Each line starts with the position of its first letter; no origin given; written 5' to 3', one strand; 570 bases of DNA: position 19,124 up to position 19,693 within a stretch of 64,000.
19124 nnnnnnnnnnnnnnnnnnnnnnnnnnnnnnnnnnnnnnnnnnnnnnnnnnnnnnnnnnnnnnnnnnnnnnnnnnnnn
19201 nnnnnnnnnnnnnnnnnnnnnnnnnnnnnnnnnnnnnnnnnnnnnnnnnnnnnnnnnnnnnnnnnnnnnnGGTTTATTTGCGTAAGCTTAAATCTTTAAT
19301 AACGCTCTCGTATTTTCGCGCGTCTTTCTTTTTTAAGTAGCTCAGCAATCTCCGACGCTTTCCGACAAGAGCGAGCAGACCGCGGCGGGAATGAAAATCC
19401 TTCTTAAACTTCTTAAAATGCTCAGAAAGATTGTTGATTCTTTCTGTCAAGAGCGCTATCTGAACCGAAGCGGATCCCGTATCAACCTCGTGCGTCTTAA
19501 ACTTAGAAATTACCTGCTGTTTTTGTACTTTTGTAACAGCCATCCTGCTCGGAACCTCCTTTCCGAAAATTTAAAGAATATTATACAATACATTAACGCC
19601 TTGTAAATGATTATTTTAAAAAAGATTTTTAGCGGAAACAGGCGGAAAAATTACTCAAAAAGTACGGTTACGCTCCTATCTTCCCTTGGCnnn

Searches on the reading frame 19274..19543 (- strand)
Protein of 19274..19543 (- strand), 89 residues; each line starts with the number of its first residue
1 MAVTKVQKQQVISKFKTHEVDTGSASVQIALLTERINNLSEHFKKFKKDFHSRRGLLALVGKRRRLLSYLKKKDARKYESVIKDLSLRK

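Call 75: list_cluster_members(proteins=[window:19274-19543:-, window:53258-53722:-, window:17183-19270:-, window:53752-54996:-, window:63370-63789:-, window:29376-29900:-, window:28779-29372:-, window:52812-53231:-, window:12356-12937:-, window:6513-7274:-])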
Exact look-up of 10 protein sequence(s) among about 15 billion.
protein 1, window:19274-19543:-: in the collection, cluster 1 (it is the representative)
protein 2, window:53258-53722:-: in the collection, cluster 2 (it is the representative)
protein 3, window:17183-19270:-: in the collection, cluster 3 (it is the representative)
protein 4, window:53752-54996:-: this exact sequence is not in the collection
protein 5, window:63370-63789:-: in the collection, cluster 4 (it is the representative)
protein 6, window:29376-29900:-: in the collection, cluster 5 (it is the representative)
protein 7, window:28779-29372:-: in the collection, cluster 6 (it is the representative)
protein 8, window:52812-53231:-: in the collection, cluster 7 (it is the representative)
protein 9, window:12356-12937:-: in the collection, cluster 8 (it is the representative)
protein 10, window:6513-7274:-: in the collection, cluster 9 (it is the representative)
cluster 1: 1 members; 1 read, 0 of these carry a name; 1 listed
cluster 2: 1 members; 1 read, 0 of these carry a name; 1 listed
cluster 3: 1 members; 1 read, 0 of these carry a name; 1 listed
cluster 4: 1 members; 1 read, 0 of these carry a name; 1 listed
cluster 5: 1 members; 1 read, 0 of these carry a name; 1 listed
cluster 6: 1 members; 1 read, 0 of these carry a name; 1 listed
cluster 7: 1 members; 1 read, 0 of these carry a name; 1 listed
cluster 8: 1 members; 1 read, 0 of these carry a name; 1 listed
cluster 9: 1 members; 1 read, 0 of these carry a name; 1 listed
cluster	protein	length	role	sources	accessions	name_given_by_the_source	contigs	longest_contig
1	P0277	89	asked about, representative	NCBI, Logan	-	-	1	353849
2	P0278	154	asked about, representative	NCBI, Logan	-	-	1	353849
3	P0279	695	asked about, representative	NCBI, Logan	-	-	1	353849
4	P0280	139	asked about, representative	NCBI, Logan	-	-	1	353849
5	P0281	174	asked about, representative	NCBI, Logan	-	-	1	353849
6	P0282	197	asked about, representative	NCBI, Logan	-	-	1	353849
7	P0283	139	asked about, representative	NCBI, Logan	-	-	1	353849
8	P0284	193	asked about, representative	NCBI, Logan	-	-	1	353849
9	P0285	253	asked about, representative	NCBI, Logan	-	-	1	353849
